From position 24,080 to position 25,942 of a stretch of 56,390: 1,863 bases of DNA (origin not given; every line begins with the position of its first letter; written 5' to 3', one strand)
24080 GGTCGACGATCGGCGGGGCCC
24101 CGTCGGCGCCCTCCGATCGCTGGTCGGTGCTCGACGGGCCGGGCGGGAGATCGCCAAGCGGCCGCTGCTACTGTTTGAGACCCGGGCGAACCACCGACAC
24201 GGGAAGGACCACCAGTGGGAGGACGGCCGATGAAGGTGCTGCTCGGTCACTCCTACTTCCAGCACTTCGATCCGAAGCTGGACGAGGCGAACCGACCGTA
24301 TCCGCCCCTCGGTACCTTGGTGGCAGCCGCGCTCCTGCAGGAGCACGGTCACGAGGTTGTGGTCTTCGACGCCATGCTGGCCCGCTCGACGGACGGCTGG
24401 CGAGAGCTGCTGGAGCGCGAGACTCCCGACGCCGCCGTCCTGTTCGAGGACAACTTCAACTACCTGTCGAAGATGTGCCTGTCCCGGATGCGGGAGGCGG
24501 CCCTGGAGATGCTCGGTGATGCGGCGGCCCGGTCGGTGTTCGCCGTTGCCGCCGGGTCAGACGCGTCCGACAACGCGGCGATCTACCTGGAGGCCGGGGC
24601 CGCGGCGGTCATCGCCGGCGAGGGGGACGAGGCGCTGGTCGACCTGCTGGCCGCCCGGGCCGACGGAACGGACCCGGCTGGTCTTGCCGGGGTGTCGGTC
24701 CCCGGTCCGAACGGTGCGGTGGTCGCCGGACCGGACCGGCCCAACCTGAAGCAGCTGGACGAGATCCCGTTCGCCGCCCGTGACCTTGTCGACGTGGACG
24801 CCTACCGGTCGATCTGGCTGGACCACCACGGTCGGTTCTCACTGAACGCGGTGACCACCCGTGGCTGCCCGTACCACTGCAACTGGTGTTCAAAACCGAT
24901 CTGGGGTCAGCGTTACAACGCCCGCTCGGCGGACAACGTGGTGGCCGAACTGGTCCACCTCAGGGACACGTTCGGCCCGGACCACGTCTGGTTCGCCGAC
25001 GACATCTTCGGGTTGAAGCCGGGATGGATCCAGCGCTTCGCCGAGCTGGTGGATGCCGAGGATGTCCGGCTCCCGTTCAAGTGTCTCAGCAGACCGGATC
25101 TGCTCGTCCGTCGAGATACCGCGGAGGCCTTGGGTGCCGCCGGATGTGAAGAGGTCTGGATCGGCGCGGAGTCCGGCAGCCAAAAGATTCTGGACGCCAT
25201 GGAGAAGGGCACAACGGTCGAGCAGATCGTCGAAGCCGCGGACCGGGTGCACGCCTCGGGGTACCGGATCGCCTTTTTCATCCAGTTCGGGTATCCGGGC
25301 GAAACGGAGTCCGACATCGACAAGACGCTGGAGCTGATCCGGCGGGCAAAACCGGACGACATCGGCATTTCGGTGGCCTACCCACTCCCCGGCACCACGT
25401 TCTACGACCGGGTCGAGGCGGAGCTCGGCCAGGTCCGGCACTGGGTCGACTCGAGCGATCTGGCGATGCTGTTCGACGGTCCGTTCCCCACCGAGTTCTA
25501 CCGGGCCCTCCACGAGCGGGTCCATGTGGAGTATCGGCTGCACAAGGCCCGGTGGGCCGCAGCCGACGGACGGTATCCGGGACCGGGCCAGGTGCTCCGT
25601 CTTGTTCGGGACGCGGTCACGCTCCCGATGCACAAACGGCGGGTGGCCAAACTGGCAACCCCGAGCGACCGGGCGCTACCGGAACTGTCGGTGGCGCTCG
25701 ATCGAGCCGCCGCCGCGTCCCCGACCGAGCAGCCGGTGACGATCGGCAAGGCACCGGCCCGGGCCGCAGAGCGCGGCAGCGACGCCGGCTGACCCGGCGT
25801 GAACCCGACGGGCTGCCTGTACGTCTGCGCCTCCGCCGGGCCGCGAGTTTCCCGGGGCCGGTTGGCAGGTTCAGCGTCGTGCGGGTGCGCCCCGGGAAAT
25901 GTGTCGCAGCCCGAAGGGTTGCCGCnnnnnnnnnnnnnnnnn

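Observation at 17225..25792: Eight-gene translationally coupled operon with an unusual enzyme combination for glycan tailoring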

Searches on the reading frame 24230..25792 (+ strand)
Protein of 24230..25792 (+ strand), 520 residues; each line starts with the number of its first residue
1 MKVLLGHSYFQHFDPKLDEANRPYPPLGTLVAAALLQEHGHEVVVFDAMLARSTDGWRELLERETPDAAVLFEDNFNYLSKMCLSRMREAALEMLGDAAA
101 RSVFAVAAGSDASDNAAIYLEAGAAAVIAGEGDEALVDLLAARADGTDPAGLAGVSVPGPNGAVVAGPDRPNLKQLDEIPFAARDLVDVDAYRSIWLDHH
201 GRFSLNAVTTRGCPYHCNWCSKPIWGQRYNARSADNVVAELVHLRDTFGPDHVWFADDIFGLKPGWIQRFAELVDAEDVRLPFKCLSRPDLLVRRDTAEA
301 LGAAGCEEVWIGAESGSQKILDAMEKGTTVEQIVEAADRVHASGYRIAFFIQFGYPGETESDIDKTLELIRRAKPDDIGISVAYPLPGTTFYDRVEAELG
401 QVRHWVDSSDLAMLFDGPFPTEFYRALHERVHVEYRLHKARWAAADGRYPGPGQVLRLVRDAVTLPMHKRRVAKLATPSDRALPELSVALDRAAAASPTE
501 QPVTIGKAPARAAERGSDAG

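Call 5: search_protein_families(library=pfam, proteins=[window:24230-25792:+], max_evalue=0.01)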
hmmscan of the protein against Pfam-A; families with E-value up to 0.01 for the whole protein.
window:24230-25792:+ (520 aa): 2 families
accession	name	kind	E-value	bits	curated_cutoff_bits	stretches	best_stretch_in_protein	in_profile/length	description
PF04055.27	Radical_SAM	-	4.8e-20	72.8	29.5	1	208-370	2-166/166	Radical SAM superfamily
PF02310.24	B12-binding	-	3.2e-08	33.9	32.1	1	22-139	10-120/121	B12 binding domain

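Call 6: search_protein_families(library=ncbifam, proteins=[window:24230-25792:+], max_evalue=0.01)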
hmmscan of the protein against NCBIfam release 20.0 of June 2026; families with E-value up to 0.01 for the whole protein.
window:24230-25792:+ (520 aa): 33 families (the best 25 are shown)
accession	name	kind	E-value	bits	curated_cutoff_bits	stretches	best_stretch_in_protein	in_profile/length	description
TIGR03471.1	HpnJ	equivalog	3.2e-36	125.2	577.6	1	143-398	136-390/472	hopanoid biosynthesis associated radical SAM protein HpnJ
TIGR04072.2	rSAM_ladder_B12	equivalog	5.9e-33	114.2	360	2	205-372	181-348/443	lipid biosynthesis B12-binding/radical SAM protein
TIGR04014.1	B12_SAM_MJ_0865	equivalog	2e-29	102.7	360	1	91-395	57-358/434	methyl-coenzyme M reductase glutamine C-methyltransferase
TIGR04479.1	bcpD_PhpK_rSAM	subfamily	2.6e-28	98.7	600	1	123-382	170-418/504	PhpK family radical SAM P-methyltransferase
TIGR04013.1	B12_SAM_MJ_1487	hypoth_equivalog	2.1e-27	96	251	2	306-399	266-361/382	TIGR04013 family B12-binding domain/radical SAM domain-containing protein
TIGR02026.1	BchE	equivalog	3.7e-25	88.7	481.35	1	23-396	19-388/497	magnesium-protoporphyrin IX monomethyl ester anaerobic oxidative cyclase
NF050148.1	rSAM_ApyD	equivalog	9.5e-25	87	750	1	127-399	130-397/645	RiPP biosynthesis radical SAM protein ApyD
NF038361.1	rSAM_Sden_1168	equivalog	8.3e-23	80.7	575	1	126-394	201-472/560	Sden_1168 family B12-binding radical SAM P-methyltransferase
TIGR04367.1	HpnR_B12_rSAM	equivalog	1.3e-22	80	650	1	26-404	22-382/490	hopanoid C-3 methylase HpnR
TIGR04385.1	B12_rSAM_cofa1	equivalog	2.1e-21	76.7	450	1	21-372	16-363/438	B12 lower ligand biosynthesis radical SAM protein BzaD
NF033070.1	rSAM_AprD4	equivalog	4e-21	75.5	500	1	75-393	76-388/456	AprD4 family radical SAM diol-dehydratase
TIGR04295.1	B12_rSAM_oligo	hypoth_equivalog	2.8e-19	69.1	400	1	22-335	21-325/422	TIGR04295 family B12-binding domain-containing radical SAM protein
NF040546.1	rSAM_CUAEP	equivalog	5.7e-17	61.6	500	1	90-371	66-339/468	CUAEP/CCAEP-tail radical SAM (seleno)protein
TIGR03975.1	rSAM_ocin_1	subfamily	4.1e-16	58.6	281.85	1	126-371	184-428/606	RiPP maturation radical SAM C-methyltransferase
NF033712.0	B12_rSAM_KedN5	subfamily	2.5e-12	45.8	700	1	126-269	117-260/624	KedN5 family methylcobalamin-dependent radical SAM C-methyltransferase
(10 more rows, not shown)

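Call 10: find_encoding_contigs(protein=window:24230-25792:+, flank=10000, max_places=6)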
Protein window:24230-25792:+ (520 aa): no gene with exactly this product is on record in the collection.

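Call 12: find_homologous_proteins(query=window:24230-25792:+, max_evalue=1e-20)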
Query window:24230-25792:+ (520 aa): 7981 proteins with E <= 1e-20 among 8000 candidates; the best 120 are listed.
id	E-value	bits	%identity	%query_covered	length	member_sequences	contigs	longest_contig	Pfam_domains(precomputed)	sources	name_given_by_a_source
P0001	0.0e+0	1187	100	100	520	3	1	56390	PF04055.28,PF02310.25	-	-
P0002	0.0e+0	1029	89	97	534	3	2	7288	PF04055.28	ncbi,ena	-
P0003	0.0e+0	1023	88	97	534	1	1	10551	PF04055.28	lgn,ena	-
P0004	1.1e-261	887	75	99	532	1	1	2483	PF04055.28,PF02310.25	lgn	-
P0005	1.9e-260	883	75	99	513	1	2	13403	PF04055.28,PF02310.25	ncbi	ncbi:MAG: radical SAM protein [Actinomycetota bacterium]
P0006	3.1e-253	859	74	98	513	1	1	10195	PF04055.28,PF02310.25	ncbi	ncbi:MAG: radical SAM protein [Actinomycetota bacterium]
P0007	4.3e-252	855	73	97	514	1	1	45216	PF04055.28,PF02310.25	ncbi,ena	-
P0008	5.4e-250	849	72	98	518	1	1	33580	PF04055.28,PF02310.25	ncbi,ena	-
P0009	4.8e-248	842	72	99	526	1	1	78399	PF04055.28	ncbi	-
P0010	1.9e-247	840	72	97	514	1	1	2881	PF04055.28,PF02310.25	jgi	-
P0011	4.9e-247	839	71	98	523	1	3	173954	PF04055.28,PF02310.25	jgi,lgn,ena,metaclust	metaclust:\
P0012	1.3e-245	834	72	98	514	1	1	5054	PF04055.28,PF02310.25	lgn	-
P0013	1.7e-245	834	72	98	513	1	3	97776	PF04055.28,PF02310.25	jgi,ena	-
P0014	2.1e-244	830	71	97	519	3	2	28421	PF04055.28,PF02310.25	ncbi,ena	-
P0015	3.3e-244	829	71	97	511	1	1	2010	PF04055.28,PF02310.25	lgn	-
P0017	1.4e-242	824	70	98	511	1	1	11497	PF04055.28,PF02310.25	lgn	-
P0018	1.5e-242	824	69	98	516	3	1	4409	PF04055.28,PF02310.25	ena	-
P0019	1.1e-241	821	70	98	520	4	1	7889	PF04055.28,PF02310.25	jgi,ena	-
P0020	2.1e-241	820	70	97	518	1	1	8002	PF04055.28,PF02310.25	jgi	-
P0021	2.5e-241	820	71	97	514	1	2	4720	PF04055.28,PF02310.25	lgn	-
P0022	4.6e-241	819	71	98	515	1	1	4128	PF04055.28,PF02310.25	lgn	-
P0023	5.2e-241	819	70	98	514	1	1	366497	PF04055.28,PF02310.25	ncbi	ncbi:MAG: radical SAM protein [Actinomycetota bacterium]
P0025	1.7e-240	817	70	97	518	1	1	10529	PF04055.28,PF02310.25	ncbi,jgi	-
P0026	2.0e-240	817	70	98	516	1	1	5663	PF04055.28,PF02310.25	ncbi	-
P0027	2.2e-240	817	71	97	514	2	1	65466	PF04055.28,PF02310.25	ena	-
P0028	2.3e-240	817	71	97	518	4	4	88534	PF04055.28,PF02310.25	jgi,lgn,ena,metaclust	metaclust:\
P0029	1.0e-239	815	70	97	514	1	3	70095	PF04055.28,PF02310.25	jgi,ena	-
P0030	1.4e-239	814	70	97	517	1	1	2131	PF04055.28,PF02310.25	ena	-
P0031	1.2e-237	808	69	97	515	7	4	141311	PF04055.28,PF02310.25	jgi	-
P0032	3.6e-225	767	67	97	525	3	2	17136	PF04055.28,PF02310.25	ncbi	ncbi:MAG: B12-binding domain-containing radical SAM protein [Acidimicrobiales bacterium]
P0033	4.7e-219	747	65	99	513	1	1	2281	PF04055.28,PF02310.25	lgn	-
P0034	2.7e-217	741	64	97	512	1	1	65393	PF04055.28,PF02310.25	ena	-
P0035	5.5e-216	736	64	99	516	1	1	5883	PF04055.28,PF02310.25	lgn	-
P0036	8.7e-206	703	61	97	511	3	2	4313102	PF04055.28,PF02310.25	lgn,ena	-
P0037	6.4e-205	700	61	97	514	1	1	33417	PF04055.28,PF02310.25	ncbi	-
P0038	7.4e-205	700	61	96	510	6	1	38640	PF04055.28,PF02310.25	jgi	-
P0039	5.6e-203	693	60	97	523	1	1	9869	PF04055.28,PF02310.25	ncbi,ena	-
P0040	1.7e-202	692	60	97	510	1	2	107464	PF04055.28,PF02310.25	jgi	-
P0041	1.8e-202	692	60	97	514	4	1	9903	PF04055.28,PF02310.25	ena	-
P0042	6.3e-202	690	60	97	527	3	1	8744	PF04055.28,PF02310.25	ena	-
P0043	1.1e-201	689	59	97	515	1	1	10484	PF04055.28,PF02310.25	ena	-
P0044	3.9e-201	687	59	97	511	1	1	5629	PF04055.28,PF02310.25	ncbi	-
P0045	4.5e-201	687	60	96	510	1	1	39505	PF04055.28,PF02310.25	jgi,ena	-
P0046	4.7e-200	684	61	97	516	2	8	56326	PF04055.28,PF02310.25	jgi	jgi:anaerobic magnesium-protoporphyrin IX monomethyl ester cyclase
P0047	1.9e-199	682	60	97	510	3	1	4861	PF04055.28,PF02310.25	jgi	-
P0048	5.3e-199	680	61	97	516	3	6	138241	PF04055.28,PF02310.25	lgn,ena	-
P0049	3.4e-198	678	59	96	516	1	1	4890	PF04055.28,PF02310.25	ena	-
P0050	5.8e-198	677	59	97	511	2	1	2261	PF04055.28,PF02310.25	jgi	-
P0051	2.6e-197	675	60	97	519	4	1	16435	PF04055.28,PF02310.25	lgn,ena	-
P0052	5.4e-197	674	60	97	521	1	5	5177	PF04055.28,PF02310.25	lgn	-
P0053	6.5e-195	667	58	97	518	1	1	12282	PF04055.28,PF02310.25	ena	-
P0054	1.0e-194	666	58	100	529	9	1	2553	PF04055.28,PF02310.25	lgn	-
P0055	1.3e-192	659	58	98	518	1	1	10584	PF04055.28,PF02310.25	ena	-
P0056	5.6e-189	647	59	97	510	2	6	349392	PF04055.28,PF02310.25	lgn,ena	-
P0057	3.2e-184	632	57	96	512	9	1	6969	PF04055.28,PF02310.25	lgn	-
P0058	1.6e-183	629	57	96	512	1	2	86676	PF04055.28,PF02310.25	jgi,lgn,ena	-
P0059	1.7e-183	629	55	96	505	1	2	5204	PF04055.28,PF02310.25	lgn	-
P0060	5.2e-183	628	56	96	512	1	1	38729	PF04055.28,PF02310.25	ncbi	-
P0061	5.4e-183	628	55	96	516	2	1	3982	PF04055.28,PF02310.25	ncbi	-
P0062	2.0e-182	626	60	90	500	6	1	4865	PF04055.28,PF02310.25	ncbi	ncbi:MAG: B12-binding domain-containing radical SAM protein [Candidatus Limnocylindrales bacterium]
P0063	2.8e-182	625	56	96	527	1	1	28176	PF04055.28,PF02310.25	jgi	jgi:anaerobic magnesium-protoporphyrin IX monomethyl ester cyclase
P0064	5.0e-182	624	54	96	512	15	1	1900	PF04055.28,PF02310.25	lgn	-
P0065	6.6e-182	624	55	96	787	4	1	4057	PF04055.28,PF02310.25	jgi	-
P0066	6.1e-181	621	55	96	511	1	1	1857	PF04055.28,PF02310.25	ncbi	-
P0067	7.0e-181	621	56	96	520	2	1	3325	PF04055.28,PF02310.25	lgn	-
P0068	9.3e-181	620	55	96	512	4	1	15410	PF04055.28,PF02310.25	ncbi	-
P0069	1.3e-180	620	55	96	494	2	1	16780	PF04055.28,PF02310.25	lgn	-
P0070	2.2e-180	619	55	92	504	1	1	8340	PF04055.28,PF02310.25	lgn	-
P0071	3.4e-180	618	54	96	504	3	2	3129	PF04055.28,PF02310.25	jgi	jgi:anaerobic magnesium-protoporphyrin IX monomethyl ester cyclase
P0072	5.6e-180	618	56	96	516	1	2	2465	PF04055.28,PF02310.25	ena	-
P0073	7.1e-180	617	55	96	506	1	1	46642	PF04055.28,PF02310.25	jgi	-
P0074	1.6e-179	616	54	96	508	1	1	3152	PF04055.28,PF02310.25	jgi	jgi:anaerobic magnesium-protoporphyrin IX monomethyl ester cyclase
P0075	2.1e-179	616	55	96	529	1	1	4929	PF04055.28,PF02310.25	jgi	jgi:anaerobic magnesium-protoporphyrin IX monomethyl ester cyclase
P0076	2.5e-179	615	53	96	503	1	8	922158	PF04055.28,PF02310.25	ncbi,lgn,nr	ncbi:MAG: radical SAM protein [Chloroflexi bacterium]|nr:MAG: radical SAM protein [Chloroflexota bac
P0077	4.5e-179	615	56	96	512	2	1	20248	PF04055.28,PF02310.25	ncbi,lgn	-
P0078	4.6e-179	615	56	93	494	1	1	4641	PF04055.28,PF02310.25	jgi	jgi:anaerobic magnesium-protoporphyrin IX monomethyl ester cyclase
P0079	5.2e-179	614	55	97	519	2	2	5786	PF04055.28,PF02310.25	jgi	jgi:anaerobic magnesium-protoporphyrin IX monomethyl ester cyclase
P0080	5.2e-179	614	55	96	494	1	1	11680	PF04055.28,PF02310.25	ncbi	-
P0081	6.2e-179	614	54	96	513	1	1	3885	PF04055.28,PF02310.25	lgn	-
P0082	1.0e-178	613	54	96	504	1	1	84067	PF04055.28,PF02310.25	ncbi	ncbi:MAG: radical SAM protein [Anaerolineales bacterium]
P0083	1.1e-178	613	56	96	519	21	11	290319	PF04055.28,PF02310.25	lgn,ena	-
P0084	1.2e-178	613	54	96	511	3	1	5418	PF04055.28,PF19864.6,PF02310.25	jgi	jgi:radical SAM superfamily enzyme YgiQ (UPF0313 family)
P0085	1.2e-178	613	55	96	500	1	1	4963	PF04055.28,PF02310.25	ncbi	-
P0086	1.2e-178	613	55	96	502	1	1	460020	PF04055.28,PF02310.25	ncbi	ncbi:MAG: radical SAM protein [Anaerolineae bacterium]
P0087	1.3e-178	613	53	99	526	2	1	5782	PF04055.28,PF02310.25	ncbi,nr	ncbi:MAG: radical SAM protein [Candidatus Promineifilaceae bacterium]|nr:radical SAM protein [Candid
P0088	1.3e-178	613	54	96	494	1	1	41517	PF04055.28,PF02310.25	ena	-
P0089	1.4e-178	613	55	95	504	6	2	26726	PF04055.28,PF02310.25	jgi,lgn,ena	jgi:anaerobic magnesium-protoporphyrin IX monomethyl ester cyclase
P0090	1.6e-178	613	56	96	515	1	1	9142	PF04055.28,PF02310.25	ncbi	-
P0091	1.7e-178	613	54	96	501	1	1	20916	PF04055.28,PF02310.25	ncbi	-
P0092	1.7e-178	613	56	96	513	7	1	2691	PF04055.28,PF02310.25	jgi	jgi:anaerobic magnesium-protoporphyrin IX monomethyl ester cyclase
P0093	1.8e-178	613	55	96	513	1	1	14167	PF04055.28,PF02310.25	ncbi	-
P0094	1.9e-178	613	55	96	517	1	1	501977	PF04055.28,PF02310.25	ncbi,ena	-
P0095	2.7e-178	612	55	96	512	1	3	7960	PF04055.28,PF02310.25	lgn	-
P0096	2.8e-178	612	56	96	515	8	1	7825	PF04055.28,PF02310.25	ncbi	-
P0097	3.1e-178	612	54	96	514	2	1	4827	PF04055.28,PF02310.25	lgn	-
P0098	3.2e-178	612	56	99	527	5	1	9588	PF04055.28,PF02310.25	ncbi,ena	-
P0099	3.6e-178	612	54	97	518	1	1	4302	PF04055.28,PF02310.25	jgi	jgi:anaerobic magnesium-protoporphyrin IX monomethyl ester cyclase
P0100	3.9e-178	611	55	96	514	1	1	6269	PF04055.28,PF02310.25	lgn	-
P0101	5.3e-178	611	54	96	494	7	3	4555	PF04055.28,PF02310.25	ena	-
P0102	5.6e-178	611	55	96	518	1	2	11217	PF04055.28,PF02310.25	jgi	jgi:anaerobic magnesium-protoporphyrin IX monomethyl ester cyclase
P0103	5.7e-178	611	55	96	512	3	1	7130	PF04055.28,PF02310.25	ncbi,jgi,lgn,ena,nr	ncbi:MAG TPA: radical SAM protein [Herpetosiphonaceae bacterium]|nr:radical SAM protein [Herpetosiph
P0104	7.7e-178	611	57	96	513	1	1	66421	PF04055.28,PF02310.25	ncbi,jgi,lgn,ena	-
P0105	7.7e-178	611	54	96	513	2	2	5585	PF04055.28,PF02310.25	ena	-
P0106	7.7e-178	611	60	85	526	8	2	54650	PF04055.28,PF02310.25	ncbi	-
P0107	8.3e-178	610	54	96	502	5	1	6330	PF04055.28,PF02310.25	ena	-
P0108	9.4e-178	610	55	91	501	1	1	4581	PF04055.28,PF02310.25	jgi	jgi:anaerobic magnesium-protoporphyrin IX monomethyl ester cyclase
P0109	1.1e-177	610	54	96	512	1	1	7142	PF04055.28,PF02310.25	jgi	jgi:anaerobic magnesium-protoporphyrin IX monomethyl ester cyclase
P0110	1.5e-177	610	52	96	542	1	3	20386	PF04055.28,PF02310.25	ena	-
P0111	1.6e-177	609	54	96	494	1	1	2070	PF04055.28,PF02310.25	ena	-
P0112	1.6e-177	609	53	96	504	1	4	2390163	PF04055.28,PF02310.25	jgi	jgi:anaerobic magnesium-protoporphyrin IX monomethyl ester cyclase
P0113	1.6e-177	609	55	96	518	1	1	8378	PF04055.28,PF02310.25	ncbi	-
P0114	1.7e-177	609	54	96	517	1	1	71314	PF04055.28,PF02310.25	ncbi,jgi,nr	ncbi:MAG: B12-binding domain-containing radical SAM protein [Chloroflexi bacterium]|nr:B12-binding d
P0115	1.8e-177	609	55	96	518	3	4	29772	PF04055.28,PF02310.25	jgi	jgi:anaerobic magnesium-protoporphyrin IX monomethyl ester cyclase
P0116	2.0e-177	609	61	84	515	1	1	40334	PF04055.28,PF02310.25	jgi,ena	-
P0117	2.1e-177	609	55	96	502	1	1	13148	PF04055.28,PF02310.25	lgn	-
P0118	2.2e-177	609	56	96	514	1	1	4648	PF04055.28,PF02310.25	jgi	jgi:anaerobic magnesium-protoporphyrin IX monomethyl ester cyclase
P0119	2.2e-177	609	55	96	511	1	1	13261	PF04055.28,PF02310.25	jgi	jgi:radical SAM superfamily enzyme YgiQ (UPF0313 family)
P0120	2.4e-177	609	54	96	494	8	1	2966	PF04055.28,PF02310.25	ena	-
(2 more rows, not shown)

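Call 13: find_encoding_contigs(protein=P0036, flank=10000, max_places=2)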
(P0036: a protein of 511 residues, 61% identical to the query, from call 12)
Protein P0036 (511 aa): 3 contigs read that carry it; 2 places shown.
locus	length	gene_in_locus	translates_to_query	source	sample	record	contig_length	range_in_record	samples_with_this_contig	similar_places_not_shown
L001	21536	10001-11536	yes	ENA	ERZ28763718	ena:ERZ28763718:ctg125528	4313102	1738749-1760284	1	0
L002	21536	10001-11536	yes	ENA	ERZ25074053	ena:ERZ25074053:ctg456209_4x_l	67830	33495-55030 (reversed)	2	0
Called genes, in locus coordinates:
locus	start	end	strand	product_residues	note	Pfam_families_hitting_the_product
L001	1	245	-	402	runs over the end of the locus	PF01943:Polysacc_synt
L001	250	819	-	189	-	-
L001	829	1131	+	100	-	-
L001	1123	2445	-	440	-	PF13701:DDE_Tnp_1_4, PF01609:DDE_Tnp_1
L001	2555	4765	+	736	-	PF04932:Wzy_C (weak)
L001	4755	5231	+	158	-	-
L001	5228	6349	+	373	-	PF00534:Glycos_transf_1, PF13692:Glyco_trans_1_4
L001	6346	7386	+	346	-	PF13439:Glyco_transf_4 (weak), PF00534:Glycos_transf_1, PF13692:Glyco_trans_1_4, PF13524:Glyco_trans_1_2 (weak)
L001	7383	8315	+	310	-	-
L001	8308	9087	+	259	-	PF01209:Ubie_methyltran, PF13489:Methyltransf_23, PF13847:Methyltransf_31, PF08241:Methyltransf_11, PF08242:Methyltransf_12, PF13649:Methyltransf_25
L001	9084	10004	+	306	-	PF05148:Methyltransf_8 (weak), PF08241:Methyltransf_11, PF13649:Methyltransf_25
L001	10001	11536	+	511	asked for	PF02310:B12-binding (faint), PF04055:Radical_SAM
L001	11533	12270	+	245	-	PF12146:Hydrolase_4 (faint)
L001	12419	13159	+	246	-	PF00106:adh_short, PF13561:adh_short_C2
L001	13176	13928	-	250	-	PF00106:adh_short, PF08659:KR, PF23441:SDR (weak), PF13561:adh_short_C2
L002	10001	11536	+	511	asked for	PF02310:B12-binding (faint), PF04055:Radical_SAM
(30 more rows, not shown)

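Call 14: find_encoding_contigs(protein=P0009, flank=10000, max_places=2)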
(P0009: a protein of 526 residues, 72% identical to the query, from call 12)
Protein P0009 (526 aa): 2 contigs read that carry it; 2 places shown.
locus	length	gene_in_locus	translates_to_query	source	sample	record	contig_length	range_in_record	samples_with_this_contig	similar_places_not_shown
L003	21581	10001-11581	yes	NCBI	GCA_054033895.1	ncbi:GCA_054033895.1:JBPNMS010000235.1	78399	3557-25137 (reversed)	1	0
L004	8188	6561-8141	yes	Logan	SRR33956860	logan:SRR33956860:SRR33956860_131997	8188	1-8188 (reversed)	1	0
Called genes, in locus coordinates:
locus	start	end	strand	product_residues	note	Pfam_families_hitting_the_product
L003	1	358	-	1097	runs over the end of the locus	PF01839:FG-GAP, PF14312:FG-GAP_2 (faint), PF01839:FG-GAP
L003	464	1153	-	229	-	PF02397:Bac_transf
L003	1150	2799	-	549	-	PF04932:Wzy_C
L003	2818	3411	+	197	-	PF13469:Sulfotransfer_3 (faint), PF17784:Sulfotransfer_4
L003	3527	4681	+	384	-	-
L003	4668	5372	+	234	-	PF01048:PNP_UDP_1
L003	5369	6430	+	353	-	PF13439:Glyco_transf_4 (faint), PF00534:Glycos_transf_1, PF13692:Glyco_trans_1_4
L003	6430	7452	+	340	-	PF13439:Glyco_transf_4, PF00534:Glycos_transf_1, PF13692:Glyco_trans_1_4, PF13524:Glyco_trans_1_2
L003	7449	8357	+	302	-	-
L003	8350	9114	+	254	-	PF01209:Ubie_methyltran (weak), PF13489:Methyltransf_23, PF05175:MTS (weak), PF13847:Methyltransf_31, PF08241:Methyltransf_11, PF08242:Methyltransf_12, PF13649:Methyltransf_25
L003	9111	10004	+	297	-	PF13489:Methyltransf_23 (weak), PF13649:Methyltransf_25, PF08241:Methyltransf_11, PF08242:Methyltransf_12 (weak)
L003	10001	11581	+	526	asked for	PF04055:Radical_SAM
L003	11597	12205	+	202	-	PF01292:Ni_hydr_CYTB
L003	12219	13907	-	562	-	PF12256:TcdB_toxin_midN (faint), PF01839:FG-GAP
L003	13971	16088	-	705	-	PF03793:PASTA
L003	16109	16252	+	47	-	-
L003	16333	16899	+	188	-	-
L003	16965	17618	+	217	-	PF11303:DUF3105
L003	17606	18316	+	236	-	PF07355:GRDB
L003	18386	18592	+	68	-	-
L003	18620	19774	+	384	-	PF00296:Bac_luciferase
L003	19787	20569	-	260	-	-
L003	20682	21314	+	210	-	PF04542:Sigma70_r2, PF22233:PhyR_sigma-like (faint), PF08281:Sigma70_r4_2, PF04545:Sigma70_r4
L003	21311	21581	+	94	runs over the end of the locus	-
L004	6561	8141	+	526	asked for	PF04055:Radical_SAM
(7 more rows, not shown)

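Call 15: find_encoding_contigs(protein=P0076, flank=10000, max_places=2)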
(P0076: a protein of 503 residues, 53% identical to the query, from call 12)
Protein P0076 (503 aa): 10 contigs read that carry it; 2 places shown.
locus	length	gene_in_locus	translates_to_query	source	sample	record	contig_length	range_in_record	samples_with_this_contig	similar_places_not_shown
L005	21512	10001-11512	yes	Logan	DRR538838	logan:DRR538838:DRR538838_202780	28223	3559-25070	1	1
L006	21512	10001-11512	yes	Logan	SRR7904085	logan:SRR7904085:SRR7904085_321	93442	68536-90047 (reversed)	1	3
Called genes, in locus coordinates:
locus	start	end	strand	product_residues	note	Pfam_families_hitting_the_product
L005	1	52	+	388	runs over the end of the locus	-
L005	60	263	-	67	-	-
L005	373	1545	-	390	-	PF00285:Citrate_synt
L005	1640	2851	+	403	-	PF12728:HTH_17 (weak), PF13411:MerR_1 (weak), PF00285:Citrate_synt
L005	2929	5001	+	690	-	PF07228:SpoIIE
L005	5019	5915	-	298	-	PF13439:Glyco_transf_4 (faint), PF00534:Glycos_transf_1, PF13692:Glyco_trans_1_4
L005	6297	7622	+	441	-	PF04932:Wzy_C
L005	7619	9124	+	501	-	PF13506:Glyco_transf_21, PF00535:Glycos_transf_2, PF13641:Glyco_tranf_2_3, PF13632:Glyco_trans_2_3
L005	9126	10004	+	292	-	-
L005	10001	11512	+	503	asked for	PF02310:B12-binding, PF04055:Radical_SAM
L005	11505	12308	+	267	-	PF13489:Methyltransf_23 (weak), PF08241:Methyltransf_11 (weak), PF08242:Methyltransf_12 (weak), PF13649:Methyltransf_25, PF13847:Methyltransf_31 (weak)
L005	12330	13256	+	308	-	PF13489:Methyltransf_23 (weak), PF13847:Methyltransf_31, PF08241:Methyltransf_11, PF13649:Methyltransf_25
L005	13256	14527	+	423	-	PF01943:Polysacc_synt, PF13440:Polysacc_synt_3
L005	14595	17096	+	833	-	PF03170:CBM_BcsB_1st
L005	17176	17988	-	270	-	-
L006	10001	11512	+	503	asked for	PF02310:B12-binding, PF04055:Radical_SAM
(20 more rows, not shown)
